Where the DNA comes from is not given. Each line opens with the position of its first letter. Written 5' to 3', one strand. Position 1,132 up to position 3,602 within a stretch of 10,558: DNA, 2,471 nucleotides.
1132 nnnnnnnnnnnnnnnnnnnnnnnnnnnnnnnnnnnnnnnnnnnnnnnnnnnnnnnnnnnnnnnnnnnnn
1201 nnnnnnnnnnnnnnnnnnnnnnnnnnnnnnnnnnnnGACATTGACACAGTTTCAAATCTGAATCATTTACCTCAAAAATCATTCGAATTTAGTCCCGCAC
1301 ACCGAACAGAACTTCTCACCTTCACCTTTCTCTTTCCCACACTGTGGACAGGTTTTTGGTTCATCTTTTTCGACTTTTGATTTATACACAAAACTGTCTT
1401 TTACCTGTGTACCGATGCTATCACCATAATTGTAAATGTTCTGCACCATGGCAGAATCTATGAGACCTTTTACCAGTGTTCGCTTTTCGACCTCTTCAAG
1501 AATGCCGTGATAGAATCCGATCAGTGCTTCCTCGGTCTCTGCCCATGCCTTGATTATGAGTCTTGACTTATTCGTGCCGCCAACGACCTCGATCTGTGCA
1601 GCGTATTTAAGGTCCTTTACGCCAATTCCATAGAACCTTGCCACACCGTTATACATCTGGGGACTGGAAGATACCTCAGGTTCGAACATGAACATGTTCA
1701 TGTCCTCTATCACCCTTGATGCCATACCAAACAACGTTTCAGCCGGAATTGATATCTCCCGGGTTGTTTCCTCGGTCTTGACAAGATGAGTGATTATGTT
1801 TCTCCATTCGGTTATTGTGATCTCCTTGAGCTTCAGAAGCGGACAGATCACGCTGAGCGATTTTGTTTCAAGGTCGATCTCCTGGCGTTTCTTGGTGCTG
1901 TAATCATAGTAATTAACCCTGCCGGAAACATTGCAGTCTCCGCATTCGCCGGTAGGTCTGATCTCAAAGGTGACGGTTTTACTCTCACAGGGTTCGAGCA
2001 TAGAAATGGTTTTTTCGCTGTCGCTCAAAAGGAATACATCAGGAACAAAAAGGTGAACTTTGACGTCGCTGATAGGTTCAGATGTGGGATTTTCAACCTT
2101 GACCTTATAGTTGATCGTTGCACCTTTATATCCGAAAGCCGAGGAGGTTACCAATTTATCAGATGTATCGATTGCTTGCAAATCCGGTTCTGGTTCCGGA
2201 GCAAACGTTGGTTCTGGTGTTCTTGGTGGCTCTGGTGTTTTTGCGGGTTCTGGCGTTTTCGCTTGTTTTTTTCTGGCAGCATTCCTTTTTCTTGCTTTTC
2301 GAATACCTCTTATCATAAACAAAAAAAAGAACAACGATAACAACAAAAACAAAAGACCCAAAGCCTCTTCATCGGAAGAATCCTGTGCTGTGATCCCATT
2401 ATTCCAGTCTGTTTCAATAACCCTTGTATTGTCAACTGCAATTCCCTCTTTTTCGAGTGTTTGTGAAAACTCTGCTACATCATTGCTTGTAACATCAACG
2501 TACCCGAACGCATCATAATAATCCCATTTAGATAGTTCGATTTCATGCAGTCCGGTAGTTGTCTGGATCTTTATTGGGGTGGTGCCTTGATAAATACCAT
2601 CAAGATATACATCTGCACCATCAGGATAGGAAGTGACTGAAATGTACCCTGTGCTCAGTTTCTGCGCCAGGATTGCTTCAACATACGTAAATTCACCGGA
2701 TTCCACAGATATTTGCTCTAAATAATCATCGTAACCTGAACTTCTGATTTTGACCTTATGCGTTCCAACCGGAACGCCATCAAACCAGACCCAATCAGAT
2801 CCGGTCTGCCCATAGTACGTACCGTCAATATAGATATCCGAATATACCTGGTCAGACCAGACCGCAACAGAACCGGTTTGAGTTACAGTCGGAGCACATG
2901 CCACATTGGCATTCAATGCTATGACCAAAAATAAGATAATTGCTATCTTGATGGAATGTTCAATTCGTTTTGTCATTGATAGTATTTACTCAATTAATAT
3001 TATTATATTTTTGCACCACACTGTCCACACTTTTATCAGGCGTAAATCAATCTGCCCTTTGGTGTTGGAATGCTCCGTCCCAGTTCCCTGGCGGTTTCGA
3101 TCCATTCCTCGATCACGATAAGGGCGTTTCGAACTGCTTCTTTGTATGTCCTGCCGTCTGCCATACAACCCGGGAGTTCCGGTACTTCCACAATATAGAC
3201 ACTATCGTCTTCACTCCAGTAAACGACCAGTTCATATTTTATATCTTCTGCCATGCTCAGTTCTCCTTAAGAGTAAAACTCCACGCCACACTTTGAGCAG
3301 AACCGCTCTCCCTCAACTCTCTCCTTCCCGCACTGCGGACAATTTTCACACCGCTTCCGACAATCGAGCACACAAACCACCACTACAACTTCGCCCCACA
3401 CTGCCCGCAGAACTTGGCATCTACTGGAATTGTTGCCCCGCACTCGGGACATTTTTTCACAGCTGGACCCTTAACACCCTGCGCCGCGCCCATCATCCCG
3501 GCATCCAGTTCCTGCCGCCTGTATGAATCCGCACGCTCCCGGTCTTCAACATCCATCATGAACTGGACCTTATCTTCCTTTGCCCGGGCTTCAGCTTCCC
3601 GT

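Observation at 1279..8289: Four proteins in 7 kb end in the same C-x2-C-G-x7-9-(K/R)F-C-x2-C-G zinc ribbon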

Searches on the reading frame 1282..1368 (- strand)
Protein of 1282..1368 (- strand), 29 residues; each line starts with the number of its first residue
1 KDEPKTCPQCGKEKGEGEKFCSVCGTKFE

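Call 35: search_solved_structures(query=A3, max_evalue=10, show_alignments=5)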
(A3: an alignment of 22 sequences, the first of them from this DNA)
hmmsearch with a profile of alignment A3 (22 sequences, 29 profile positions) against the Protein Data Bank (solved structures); distinct sequences matched with E-value up to 10: 132 (the best 60 are shown).
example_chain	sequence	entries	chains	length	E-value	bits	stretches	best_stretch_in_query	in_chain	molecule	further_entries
9sfa_A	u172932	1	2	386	1e-06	31.2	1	6-27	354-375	Putative regulatory protein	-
2i13_A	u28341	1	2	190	8.8e-05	25.1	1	6-18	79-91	Aart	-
5k2m_E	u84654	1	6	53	0.00019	24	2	6-18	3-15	Probable lysine biosynthesis protein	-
11xu_G1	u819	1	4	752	0.0015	21.1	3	5-26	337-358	Double zinc ribbon and ankyrin repeat-containing protein 1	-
1mey_C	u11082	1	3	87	0.0016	21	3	6-13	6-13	CONSENSUS ZINC FINGER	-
9o17_AZ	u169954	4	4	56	0.0019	20.8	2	7-15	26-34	Putative zinc finger domain-containing protein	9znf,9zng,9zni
6sw9_C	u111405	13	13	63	0.0024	20.5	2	7-18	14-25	Zn-ribbon RNA-binding protein involved in translation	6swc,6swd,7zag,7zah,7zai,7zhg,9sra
4qiw_P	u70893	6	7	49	0.0026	20.4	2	6-15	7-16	DNA-directed RNA polymerase subunit P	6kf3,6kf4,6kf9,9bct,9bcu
4c2m_I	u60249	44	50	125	0.005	19.5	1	3-13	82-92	DNA-DIRECTED RNA POLYMERASE I SUBUNIT RPA12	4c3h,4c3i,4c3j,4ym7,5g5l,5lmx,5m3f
7oik_A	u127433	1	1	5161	0.012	18.2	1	7-28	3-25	E3 ubiquitin-protein ligase RNF213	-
9i1i_A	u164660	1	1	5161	0.012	18.2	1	7-28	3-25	E3 ubiquitin-protein ligase RNF213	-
9fhl_C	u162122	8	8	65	0.013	18.1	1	7-19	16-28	Small zinc finger protein HVO-2753-like zinc-binding pocket domain-containing protein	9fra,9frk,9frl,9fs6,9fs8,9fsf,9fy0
2k5c_A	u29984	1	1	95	0.014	18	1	6-13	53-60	uncharacterized protein PF0385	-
3wwl_A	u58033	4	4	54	0.03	17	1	6-14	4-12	Alpha-aminoadipate carrier protein LysW | OrfF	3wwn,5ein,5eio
8s05_C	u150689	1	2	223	0.032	16.9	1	6-26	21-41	Conserved protein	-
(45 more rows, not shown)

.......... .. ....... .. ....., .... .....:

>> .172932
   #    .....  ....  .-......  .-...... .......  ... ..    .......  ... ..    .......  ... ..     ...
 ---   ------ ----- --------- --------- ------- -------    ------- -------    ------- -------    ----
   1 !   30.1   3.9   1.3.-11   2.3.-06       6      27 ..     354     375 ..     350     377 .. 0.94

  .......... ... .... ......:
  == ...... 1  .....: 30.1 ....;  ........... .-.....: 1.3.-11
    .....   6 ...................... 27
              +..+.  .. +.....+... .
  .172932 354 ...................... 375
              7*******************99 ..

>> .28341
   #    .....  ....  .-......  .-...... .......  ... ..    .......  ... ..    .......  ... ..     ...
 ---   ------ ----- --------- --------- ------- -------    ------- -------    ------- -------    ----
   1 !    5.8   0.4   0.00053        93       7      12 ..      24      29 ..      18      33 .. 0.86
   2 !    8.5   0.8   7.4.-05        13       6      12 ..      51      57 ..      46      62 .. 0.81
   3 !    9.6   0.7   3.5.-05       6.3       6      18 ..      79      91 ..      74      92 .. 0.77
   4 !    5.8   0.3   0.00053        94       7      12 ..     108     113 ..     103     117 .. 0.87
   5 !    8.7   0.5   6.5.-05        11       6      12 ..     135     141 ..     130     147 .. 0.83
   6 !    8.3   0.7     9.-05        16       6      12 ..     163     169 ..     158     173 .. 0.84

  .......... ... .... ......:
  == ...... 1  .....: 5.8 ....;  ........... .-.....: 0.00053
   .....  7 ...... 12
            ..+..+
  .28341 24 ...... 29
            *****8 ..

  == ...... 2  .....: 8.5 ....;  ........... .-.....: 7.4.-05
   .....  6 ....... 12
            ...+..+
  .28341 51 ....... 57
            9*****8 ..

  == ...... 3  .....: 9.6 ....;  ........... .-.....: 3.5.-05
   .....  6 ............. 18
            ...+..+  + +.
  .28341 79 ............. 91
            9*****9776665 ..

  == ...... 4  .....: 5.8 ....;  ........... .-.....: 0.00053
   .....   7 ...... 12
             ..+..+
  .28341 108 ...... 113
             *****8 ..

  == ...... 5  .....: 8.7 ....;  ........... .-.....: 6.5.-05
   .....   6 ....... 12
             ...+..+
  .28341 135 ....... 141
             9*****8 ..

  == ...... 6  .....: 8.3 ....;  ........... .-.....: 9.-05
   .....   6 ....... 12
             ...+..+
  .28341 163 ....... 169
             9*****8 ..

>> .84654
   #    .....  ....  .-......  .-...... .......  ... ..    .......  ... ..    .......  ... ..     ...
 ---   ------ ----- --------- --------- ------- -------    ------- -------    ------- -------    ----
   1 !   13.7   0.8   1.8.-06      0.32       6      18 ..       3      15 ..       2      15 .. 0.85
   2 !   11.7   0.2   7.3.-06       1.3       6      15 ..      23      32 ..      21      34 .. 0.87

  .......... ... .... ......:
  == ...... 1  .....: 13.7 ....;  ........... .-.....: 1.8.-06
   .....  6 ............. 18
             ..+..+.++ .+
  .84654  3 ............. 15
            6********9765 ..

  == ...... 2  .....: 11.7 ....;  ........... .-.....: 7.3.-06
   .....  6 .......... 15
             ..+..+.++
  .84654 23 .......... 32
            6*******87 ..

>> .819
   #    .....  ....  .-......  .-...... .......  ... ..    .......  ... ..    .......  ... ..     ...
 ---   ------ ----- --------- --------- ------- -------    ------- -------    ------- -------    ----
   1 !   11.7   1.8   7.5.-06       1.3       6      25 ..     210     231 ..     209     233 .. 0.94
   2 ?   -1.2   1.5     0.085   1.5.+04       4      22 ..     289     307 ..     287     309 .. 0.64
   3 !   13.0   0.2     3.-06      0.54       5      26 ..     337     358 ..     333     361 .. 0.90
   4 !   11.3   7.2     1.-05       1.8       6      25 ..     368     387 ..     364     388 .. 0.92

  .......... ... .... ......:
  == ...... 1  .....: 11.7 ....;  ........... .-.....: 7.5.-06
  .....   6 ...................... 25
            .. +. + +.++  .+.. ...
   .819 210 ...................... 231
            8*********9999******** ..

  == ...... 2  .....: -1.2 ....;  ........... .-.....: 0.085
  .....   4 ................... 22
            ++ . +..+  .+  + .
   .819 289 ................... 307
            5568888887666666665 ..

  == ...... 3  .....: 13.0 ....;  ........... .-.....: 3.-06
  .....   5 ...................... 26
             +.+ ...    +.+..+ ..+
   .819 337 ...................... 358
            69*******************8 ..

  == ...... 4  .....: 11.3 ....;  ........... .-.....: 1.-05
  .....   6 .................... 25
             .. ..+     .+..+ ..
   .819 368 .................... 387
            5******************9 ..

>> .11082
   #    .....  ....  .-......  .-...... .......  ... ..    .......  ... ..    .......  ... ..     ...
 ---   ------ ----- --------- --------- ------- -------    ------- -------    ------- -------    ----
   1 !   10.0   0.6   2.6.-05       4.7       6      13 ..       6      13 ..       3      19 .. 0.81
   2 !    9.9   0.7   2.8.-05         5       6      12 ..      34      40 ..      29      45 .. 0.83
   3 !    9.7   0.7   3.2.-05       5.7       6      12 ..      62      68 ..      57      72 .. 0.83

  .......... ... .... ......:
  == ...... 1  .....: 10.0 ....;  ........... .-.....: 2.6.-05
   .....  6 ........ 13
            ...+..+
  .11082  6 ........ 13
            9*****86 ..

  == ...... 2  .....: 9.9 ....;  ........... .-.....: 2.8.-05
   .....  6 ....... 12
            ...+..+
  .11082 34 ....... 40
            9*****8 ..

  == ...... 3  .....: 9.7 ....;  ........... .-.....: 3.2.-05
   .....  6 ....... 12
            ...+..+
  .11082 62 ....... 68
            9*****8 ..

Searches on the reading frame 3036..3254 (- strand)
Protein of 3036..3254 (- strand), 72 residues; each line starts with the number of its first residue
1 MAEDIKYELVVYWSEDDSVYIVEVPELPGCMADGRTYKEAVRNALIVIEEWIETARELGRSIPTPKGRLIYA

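Call 3: search_protein_families(library=pfam, proteins=[window:3036-3254:-], max_evalue=0.1)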
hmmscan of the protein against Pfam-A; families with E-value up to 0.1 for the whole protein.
window:3036-3254:- (72 aa): 2 families
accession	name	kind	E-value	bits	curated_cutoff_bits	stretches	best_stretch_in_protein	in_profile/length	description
PF15919.11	HicB_lk_antitox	-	7.4e-10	39.5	27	1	7-66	1-59/123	HicB_like antitoxin of bacterial toxin-antitoxin system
PF21748.3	UPF0150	-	3.7e-09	36.8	27.3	1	14-63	15-64/64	UPF0150-like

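Call 59: list_cluster_members(proteins=[window:3270-3452:-, window:3270-3383:-, window:3270-3380:-, window:3270-3371:-, window:3036-3254:-, window:1279-2976:-, window:9021-10199:+])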
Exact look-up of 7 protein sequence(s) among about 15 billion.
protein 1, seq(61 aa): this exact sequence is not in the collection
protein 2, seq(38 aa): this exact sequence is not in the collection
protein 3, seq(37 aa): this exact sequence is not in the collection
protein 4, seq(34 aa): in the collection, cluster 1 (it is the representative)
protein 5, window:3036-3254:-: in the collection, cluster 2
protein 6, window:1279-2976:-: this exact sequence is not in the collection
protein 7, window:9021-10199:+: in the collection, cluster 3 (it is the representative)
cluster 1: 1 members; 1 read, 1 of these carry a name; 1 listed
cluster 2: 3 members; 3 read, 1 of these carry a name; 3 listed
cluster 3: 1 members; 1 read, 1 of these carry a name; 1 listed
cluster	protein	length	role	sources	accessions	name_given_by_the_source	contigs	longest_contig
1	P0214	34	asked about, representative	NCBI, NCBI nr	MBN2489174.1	MAG: zinc-ribbon domain-containing protein [Methanosarcinaceae archaeon] | zinc-ribbon domain-containing protein [Methanosarcinaceae archaeon]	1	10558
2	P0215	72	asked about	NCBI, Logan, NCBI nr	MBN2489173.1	MAG: type II toxin-antitoxin system HicB family antitoxin [Methanosarcinaceae archaeon] | type II toxin-antitoxin system HicB family antitoxin [Methanosarcinaceae archaeon]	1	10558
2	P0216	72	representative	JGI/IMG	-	-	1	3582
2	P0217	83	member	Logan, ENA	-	-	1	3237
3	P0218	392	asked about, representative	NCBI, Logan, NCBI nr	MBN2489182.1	MAG: hypothetical protein JXA98_09145 [Methanosarcinaceae archaeon] | hypothetical protein [Methanosarcinaceae archaeon]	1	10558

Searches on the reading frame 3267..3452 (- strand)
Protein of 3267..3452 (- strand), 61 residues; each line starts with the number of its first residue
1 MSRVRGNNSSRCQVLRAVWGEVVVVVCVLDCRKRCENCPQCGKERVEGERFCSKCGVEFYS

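Call 3: search_protein_families(library=pfam, proteins=[window:3267-3452:-], max_evalue=0.1)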
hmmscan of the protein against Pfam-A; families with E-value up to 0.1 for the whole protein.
window:3267-3452:- (61 aa): 3 families
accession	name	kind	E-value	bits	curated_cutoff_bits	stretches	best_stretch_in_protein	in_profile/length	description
PF13240.11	Zn_Ribbon_1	-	9.2e-07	28.9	25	1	38-56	2-20/23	zinc-ribbon domain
PF13248.11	Zn_ribbon_3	-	0.0023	17.8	27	1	37-58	4-25/26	zinc-ribbon domain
PF12773.13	DZR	-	0.08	13.6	27.3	1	31-56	18-45/45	Double zinc ribbon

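Call 60: find_encoding_contigs(protein=P0216, flank=5000, max_places=4)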
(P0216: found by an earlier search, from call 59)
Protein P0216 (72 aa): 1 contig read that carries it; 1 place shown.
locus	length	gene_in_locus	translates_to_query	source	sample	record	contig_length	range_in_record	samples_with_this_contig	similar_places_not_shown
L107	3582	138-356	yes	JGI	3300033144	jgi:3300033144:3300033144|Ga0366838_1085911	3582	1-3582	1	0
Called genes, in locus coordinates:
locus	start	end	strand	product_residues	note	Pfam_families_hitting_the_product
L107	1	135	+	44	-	?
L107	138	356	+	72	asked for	PF21748:UPF0150, PF15919:HicB_lk_antitox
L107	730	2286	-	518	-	PF01637:ATPase_2, PF13173:AAA_14 (faint)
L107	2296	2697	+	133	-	-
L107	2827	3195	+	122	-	-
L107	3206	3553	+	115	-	-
